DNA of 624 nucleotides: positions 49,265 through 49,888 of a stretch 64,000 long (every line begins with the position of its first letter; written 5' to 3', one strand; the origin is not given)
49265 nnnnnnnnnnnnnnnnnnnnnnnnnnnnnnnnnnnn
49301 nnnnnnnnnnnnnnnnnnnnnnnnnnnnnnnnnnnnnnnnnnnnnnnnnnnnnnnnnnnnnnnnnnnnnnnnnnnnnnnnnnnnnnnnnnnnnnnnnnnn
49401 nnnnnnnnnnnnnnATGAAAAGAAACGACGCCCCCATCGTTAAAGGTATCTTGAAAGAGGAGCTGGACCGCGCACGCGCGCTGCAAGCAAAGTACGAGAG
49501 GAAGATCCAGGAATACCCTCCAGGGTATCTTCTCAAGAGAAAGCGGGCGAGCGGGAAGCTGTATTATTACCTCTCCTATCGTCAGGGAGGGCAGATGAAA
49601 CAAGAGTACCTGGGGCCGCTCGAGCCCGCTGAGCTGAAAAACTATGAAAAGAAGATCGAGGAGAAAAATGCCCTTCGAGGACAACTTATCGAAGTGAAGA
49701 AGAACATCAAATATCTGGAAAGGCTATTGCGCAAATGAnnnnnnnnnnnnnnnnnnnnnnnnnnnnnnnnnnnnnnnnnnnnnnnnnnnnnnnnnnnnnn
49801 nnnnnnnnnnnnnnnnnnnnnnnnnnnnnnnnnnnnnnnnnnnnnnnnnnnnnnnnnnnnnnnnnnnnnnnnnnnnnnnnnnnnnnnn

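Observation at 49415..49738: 107-aa Lys/Glu-rich small protein as first gene of the cassette: candidate repressor or antitoxin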

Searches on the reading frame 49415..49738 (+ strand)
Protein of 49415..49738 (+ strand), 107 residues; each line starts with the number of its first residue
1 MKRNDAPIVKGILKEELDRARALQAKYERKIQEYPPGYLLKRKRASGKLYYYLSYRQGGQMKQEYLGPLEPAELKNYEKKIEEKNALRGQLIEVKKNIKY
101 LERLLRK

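Call 3: search_protein_families(library=pfam, proteins=[window:49415-49738:+], max_evalue=1)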
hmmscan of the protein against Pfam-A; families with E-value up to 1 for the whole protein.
window:49415-49738:+ (107 aa): 0 families

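Call 4: search_protein_families(library=ncbifam, proteins=[window:49415-49738:+], max_evalue=1)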
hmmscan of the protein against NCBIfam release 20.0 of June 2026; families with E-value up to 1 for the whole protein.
window:49415-49738:+ (107 aa): 0 families

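Call 5: search_protein_families(library=padloc, proteins=[window:49415-49738:+], max_evalue=1)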
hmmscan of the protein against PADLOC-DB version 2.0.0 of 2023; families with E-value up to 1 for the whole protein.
window:49415-49738:+ (107 aa): 0 families

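Call 8: find_homologous_proteins(query=window:49415-49735:+, max_evalue=0.01)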
Query window:49415-49735:+ (107 aa): 11 proteins with E <= 0.01 among 24 candidates.
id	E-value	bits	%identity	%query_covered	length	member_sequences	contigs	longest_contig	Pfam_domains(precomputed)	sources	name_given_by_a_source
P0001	4.6e-59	215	100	100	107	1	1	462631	PF20586.4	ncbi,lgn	-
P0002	1.3e-35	140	68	100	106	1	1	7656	PF20586.4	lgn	-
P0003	1.1e-34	137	66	100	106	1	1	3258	-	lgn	-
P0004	6.0e-34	135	65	100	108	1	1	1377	PF20586.4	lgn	-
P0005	5.7e-31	125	62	95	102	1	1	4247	PF20586.4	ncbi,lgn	-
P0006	5.9e-28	115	61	95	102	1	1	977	PF20586.4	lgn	-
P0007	9.4e-27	111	59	95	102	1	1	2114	PF20586.4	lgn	-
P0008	2.3e-25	107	57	95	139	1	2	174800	PF20586.4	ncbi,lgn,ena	-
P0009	4.7e-25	106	56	95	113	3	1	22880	PF20586.4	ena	-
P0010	1.3e-24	105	59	95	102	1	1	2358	PF20586.4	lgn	-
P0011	7.5e-21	92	52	95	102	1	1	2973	PF20586.4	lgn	-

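Call 10: search_protein_families(library=pfam, alignment_id=A1, max_evalue=10)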
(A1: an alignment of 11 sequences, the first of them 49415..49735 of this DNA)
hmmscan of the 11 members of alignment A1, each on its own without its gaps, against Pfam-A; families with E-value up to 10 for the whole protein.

A. member 1, window:49415-49735:+ (107 aa): 1 family
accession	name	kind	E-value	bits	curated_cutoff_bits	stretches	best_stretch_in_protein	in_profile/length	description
PF12513.15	SUV3_C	-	3.9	7.8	27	0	49-60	13-24/48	ATP-dependent RNA helicase SUV3 C-terminal domain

B. families by the number of members that match (of 11 scanned): 20 families
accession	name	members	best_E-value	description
PF20586.3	DUF6788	5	0.002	Family of unknown function (DUF6788)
PF23246.1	CC_CDK5RAP2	3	0.002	CDK5 regulatory subunit-associated protein 2-like, coiled coil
PF03961.19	FapA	3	1.1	Flagellar Assembly Protein A beta solenoid domain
PF10400.15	Vir_act_alpha_C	2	0.0057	Virulence activator alpha C-term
PF00458.25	WHEP-TRS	2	0.0094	WHEP-TRS domain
PF05859.17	Mis12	2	0.22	Mis12 protein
PF20263.4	LYRM2-like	1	0.03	LYR motif-containing protein 2-like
PF09371.15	Tex_N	1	0.032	Tex-like protein N-terminal domain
PF01509.24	TruB_N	1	0.049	TruB family pseudouridylate synthase (N terminal domain)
PF21151.2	CSN1_C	1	0.062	COP9 signalosome complex subunit 1, C-terminal helix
PF25157.1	Vps8_C_schizo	1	0.089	Schizosaccharomyces Vps8, C-terminal domain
PF14320.11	Paramyxo_PNT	1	0.097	Phosphoprotein P region PNT disordered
PF23349.2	BBS7_hp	1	0.2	BBS7 hairpin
PF10244.14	MRP-L51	1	0.2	Mitochondrial ribosomal subunit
PF15545.11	Ntox8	1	0.32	Bacterial toxin 8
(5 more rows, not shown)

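Call 11: search_solved_structures(query=A1, max_evalue=10, show_alignments=3)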
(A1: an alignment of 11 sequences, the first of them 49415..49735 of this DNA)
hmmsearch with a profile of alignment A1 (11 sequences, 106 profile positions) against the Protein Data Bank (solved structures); distinct sequences matched with E-value up to 10: 1.
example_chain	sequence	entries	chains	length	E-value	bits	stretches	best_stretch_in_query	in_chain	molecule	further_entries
3iee_A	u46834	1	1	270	1.1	12.9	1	62-97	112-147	Putative exported protein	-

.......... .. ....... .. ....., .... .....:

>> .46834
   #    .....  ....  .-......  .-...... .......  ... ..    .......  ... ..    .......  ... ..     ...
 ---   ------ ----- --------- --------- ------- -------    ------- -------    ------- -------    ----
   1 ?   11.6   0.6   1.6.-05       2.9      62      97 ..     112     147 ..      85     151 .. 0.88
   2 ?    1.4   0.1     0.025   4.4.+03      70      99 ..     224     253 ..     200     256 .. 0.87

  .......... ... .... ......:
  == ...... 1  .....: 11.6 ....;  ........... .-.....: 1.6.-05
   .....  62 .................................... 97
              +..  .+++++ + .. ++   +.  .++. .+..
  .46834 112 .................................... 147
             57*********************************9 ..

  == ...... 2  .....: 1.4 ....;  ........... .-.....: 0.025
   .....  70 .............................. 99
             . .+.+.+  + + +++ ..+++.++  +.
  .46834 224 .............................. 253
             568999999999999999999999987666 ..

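Call 12: find_encoding_contigs(protein=P0001, flank=10000, max_places=3)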
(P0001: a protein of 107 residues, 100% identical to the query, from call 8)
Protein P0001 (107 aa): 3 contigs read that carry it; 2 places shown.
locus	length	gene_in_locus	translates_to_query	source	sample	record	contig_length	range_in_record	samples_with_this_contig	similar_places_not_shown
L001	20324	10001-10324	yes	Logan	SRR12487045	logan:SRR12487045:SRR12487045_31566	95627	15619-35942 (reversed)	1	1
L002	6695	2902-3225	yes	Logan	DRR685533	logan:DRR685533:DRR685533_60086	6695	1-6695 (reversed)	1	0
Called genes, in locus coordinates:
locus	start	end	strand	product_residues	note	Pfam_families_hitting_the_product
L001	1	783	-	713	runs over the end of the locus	PF07697:7TMR-HDED, PF07698:7TM-7TMR_HD, PF01966:HD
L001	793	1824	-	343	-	PF02562:PhoH, PF13604:AAA_30 (weak), PF13245:AAA_19 (weak)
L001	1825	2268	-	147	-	PF01894:YjbQ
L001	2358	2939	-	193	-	PF12728:HTH_17, PF00072:Response_reg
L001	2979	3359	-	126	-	PF00072:Response_reg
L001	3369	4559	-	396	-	PF00989:PAS, PF13188:PAS_8, PF08448:PAS_4, PF13426:PAS_9, PF00512:HisKA, PF02518:HATPase_c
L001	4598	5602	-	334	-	PF00990:GGDEF, PF00072:Response_reg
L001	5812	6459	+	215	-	PF13482:RNase_H_2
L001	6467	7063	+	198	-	PF01728:FtsJ, PF13489:Methyltransf_23 (weak), PF13847:Methyltransf_31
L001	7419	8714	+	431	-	PF04715: (faint), PF00425:Chorismate_bind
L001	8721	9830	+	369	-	PF01063:Aminotran_4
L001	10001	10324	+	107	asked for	PF20586:DUF6788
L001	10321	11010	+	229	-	PF12281:NTP_transf_8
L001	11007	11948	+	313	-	-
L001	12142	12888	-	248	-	-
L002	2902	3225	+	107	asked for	PF20586:DUF6788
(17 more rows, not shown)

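Call 18: find_encoding_contigs(protein=P0008, flank=6000, max_places=2)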
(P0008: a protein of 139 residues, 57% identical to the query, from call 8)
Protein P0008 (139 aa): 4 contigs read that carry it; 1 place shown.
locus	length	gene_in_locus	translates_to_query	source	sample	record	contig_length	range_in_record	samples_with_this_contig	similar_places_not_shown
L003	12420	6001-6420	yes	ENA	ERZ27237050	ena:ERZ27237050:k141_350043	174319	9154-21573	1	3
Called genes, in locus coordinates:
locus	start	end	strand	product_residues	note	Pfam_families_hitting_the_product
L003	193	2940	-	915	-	PF01547:SBP_bac_1, PF13416:SBP_bac_8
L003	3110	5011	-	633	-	PF23545:Zn_ribbon_HMPTM, PF04055:Radical_SAM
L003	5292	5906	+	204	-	-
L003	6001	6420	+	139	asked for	PF20586:DUF6788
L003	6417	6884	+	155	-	PF12281:NTP_transf_8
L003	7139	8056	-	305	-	PF03167:UDG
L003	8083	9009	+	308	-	PF00882:Zn_dep_PLPC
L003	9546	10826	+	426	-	PF03448:MgtE_N, PF00571:CBS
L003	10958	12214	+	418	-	PF01566:Nramp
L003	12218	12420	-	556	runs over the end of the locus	-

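Call 19: find_encoding_contigs(protein=P0009, flank=6000, max_places=2)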
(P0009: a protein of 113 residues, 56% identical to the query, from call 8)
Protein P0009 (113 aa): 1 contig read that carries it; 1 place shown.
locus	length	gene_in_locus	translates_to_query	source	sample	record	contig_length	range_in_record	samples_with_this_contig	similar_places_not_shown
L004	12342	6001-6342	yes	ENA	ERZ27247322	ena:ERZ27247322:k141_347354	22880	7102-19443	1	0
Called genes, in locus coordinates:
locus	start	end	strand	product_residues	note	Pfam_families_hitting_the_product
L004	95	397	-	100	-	PF01381:HTH_3 (weak)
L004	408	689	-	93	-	PF05015:HigB-like_toxin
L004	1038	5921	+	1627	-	-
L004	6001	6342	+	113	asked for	PF20586:DUF6788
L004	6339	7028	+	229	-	PF12281:NTP_transf_8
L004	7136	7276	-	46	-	-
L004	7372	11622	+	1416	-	-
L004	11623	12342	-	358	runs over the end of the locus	PF04015:DUF362, PF12797:Fer4_2 (faint), PF12838:Fer4_7, PF13187:Fer4_9 (weak), PF13237:Fer4_10 (weak), PF14697:Fer4_21 (weak), PF00037:Fer4 (weak), PF12837:Fer4_6, +1 more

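Call 20: find_encoding_contigs(protein=P0002, flank=6000, max_places=2)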
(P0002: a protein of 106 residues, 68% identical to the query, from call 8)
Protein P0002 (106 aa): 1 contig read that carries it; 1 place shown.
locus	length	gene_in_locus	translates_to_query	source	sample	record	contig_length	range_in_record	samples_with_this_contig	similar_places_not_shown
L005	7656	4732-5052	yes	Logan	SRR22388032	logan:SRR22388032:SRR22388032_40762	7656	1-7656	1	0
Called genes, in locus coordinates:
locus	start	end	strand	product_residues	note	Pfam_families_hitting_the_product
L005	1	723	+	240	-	?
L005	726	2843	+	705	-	PF19335:HMBD, PF00122:E1-E2_ATPase, PF00702:Hydrolase, PF08282:Hydrolase_3 (faint)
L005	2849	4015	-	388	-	PF00487:FA_desaturase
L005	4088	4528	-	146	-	-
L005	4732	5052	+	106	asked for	PF20586:DUF6788 (weak)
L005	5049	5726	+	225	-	PF12281:NTP_transf_8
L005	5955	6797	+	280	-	PF12710:HAD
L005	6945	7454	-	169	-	PF05099:TerB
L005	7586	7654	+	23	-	?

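Call 21: find_encoding_contigs(protein=P0005, flank=6000, max_places=2)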
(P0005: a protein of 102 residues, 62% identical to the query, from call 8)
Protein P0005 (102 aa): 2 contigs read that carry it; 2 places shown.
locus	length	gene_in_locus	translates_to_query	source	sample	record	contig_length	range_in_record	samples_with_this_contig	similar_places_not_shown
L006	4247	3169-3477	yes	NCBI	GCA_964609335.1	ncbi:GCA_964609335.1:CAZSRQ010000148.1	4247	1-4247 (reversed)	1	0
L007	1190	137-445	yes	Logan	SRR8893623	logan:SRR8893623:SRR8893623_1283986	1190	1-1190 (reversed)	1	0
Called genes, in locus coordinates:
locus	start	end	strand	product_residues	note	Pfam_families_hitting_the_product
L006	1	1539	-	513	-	?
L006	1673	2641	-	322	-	PF01471:PG_binding_1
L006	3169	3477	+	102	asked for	PF20586:DUF6788 (weak)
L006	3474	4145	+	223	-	PF12281:NTP_transf_8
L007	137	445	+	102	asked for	PF20586:DUF6788 (weak)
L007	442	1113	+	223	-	PF12281:NTP_transf_8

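Call 25: predict_structure(alignment_id=A1)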
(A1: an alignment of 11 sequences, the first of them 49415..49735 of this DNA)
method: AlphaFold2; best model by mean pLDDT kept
length: 107 residues; sequences in the alignment: 11
mean_pLDDT: 90.4   pTM: 0.68
mean pLDDT of the five models: 90.4, 89.9, 89.0, 87.8, 87.3
residues with pLDDT >= 90: 83; 70-90: 18; 50-70: 4; < 50: 2
segments of 3 or more residues with pLDDT < 50: none
pLDDT, mean of each block of 10 residues (from residue 1): 64 94 96 91 91 93 94 93 94 96 90
secondary structure, 60 per line:
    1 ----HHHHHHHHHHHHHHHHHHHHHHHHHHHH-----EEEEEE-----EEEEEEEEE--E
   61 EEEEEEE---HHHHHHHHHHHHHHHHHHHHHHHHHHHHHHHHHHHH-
elements in order: H5-32 E38-43 E49-57 E60-67 H71-106

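Call 28: find_related_loci(query=A1, collection=genome_contigs, flank=4000)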
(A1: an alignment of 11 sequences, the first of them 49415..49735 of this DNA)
Query A1 (107 aa) in genome_contigs; peptide patterns used: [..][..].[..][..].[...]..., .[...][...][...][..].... (x = any residue, [..] = any of these).
190 stretches matched a pattern; 129 encode a relative of the query (tblastn E <= 1e-3); the best 80 are kept; 80 distinct loci.
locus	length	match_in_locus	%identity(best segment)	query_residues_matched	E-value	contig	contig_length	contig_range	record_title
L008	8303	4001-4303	60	6-107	2e-32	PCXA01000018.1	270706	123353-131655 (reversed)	MAG: Deltaproteobacteria bacterium CG11_big_fil_rev_8_21_14_0_20_47_16 CG11_8_21_14_0.20_scaffold_1_c, whole genome shot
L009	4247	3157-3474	60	1-107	2e-32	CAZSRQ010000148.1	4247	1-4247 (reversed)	MAG TPA_asm: uncultured Pseudomonadota bacterium isolate binchicken_co105_417 genome assembly, contig: NODE_28931_length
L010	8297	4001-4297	58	8-107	9e-32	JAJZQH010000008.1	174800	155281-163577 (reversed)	MAG: bacterium isolate SKS1.bin41 NODE_87_length_174800_cov_12.924848, whole genome shotgun sequence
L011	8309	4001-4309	54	4-107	1e-27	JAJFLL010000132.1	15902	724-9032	MAG: Deltaproteobacteria bacterium isolate OFTM172 OFTM172_131, whole genome shotgun sequence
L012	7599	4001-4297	57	8-107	2e-27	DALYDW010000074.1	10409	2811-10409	MAG TPA_asm: bacterium isolate CTOTU14239 NODE_1586_length_10409_cov_3.542399, whole genome shotgun sequence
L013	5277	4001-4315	37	1-106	2e-15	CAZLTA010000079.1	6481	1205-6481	MAG TPA_asm: uncultured Planctomycetia bacterium isolate SRP178699_co1_390 genome assembly, contig: NODE_17354_length_64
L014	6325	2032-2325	39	8-106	6e-15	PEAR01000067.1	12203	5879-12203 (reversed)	MAG: Candidatus Omnitrophota bacterium isolate Cal1bin1 scaffold179, whole genome shotgun sequence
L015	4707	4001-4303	38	5-106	7e-15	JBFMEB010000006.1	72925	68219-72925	MAG: Candidatus Omnitrophota bacterium isolate MAG234 MAG234_6, whole genome shotgun sequence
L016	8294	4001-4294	41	8-106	7e-15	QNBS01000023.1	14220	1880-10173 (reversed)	MAG: Planctomycetota bacterium isolate B28_G16 B28_Guay16_scaffold_02591, whole genome shotgun sequence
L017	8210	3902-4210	37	3-106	1e-14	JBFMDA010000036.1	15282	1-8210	MAG: Candidatus Omnitrophota bacterium isolate MAG207 MAG207_36, whole genome shotgun sequence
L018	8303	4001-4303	38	5-106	1e-14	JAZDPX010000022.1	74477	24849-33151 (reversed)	MAG: Candidatus Omnitrophota bacterium isolate MEGAHIT-group-0.9 k141_16352273, whole genome shotgun sequence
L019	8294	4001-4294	34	8-106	2e-14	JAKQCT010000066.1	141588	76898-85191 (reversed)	MAG: Acidobacteriota bacterium isolate USDE_maxbin.008 k141_1931169, whole genome shotgun sequence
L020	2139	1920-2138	46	4-77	2e-14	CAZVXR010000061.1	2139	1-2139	MAG TPA_asm: uncultured Pirellulales bacterium isolate binchicken_co255_137 genome assembly, contig: k141_1821951, whole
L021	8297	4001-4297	39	8-106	2e-14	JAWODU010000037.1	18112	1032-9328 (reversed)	MAG: Kiritimatiellia bacterium isolate BLK5-2.bin.47 k191_1794855, whole genome shotgun sequence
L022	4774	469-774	36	4-106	2e-14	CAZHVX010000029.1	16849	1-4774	MAG TPA_asm: uncultured Pseudomonadota bacterium isolate SRP256446_co1_199 genome assembly, contig: NODE_1251_length_168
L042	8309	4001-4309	35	3-106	4e-13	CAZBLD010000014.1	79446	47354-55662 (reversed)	MAG TPA_asm: uncultured Planctomycetaceae bacterium isolate binchicken_co376_317 genome assembly, contig: NODE_208_lengt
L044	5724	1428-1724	39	8-106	5e-13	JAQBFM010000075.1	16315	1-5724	MAG: Lentisphaerales bacterium isolate MAG_440_bin-20 440_bin-20_ctg-075, whole genome shotgun sequence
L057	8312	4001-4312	36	1-106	2e-12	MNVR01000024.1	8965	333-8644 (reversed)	MAG: Candidatus Omnitrophica bacterium CG1_02_44_16 cg1_0.2_scaffold_29898_c, whole genome shotgun sequence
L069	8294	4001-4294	37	8-106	3e-12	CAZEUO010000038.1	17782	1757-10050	MAG TPA_asm: uncultured Planctomycetales bacterium isolate SRP178908_co1_326 genome assembly, contig: NODE_2026_length_1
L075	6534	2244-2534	35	8-105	5e-12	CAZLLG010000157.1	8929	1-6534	MAG TPA_asm: uncultured Eubacteriales bacterium isolate SRP167671_co1_161 genome assembly, contig: NODE_9296_length_8929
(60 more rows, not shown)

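Call 34: search_protein_representatives(alignment_id=A1)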
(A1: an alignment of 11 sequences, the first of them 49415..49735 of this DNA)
Query: 11 sequences, 106 profile positions. Proteins with E-value up to 0.001 (for the whole library): 824; up to 1e-10: 175; up to 1e-30: 1. The best 150 are listed.
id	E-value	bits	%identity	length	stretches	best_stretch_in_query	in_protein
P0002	7.3e-46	171.1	-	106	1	1-106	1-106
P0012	1.1e-23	99.8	-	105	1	7-104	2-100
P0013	6.3e-23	97.4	-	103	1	5-105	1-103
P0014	2.8e-22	95.3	-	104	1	7-105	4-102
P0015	1.1e-21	93.4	-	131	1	6-105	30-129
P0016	7.1e-21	90.8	-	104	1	8-105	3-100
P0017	1.4e-19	86.6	-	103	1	7-105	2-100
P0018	4.8e-19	84.9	-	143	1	9-104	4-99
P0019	5.9e-18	81.4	-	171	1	7-104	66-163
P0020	8.8e-18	80.8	-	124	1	5-103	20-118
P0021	1.5e-17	80.1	-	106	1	7-105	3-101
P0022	1.7e-17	79.9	-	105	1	8-106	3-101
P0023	3.5e-17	78.9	-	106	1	7-104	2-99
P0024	5.3e-17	78.3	-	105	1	8-105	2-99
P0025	5.5e-17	78.3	-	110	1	9-105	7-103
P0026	1.2e-16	77.1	-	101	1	7-105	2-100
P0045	1.9e-15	73.3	-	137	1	6-104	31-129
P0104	5.5e-13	65.4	-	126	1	8-84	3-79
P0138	5.4e-12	62.2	-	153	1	6-104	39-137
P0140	6.1e-12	62.1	-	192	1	5-104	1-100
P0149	1.1e-11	61.2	-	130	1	12-104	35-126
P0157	2.0e-11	60.4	-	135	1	12-105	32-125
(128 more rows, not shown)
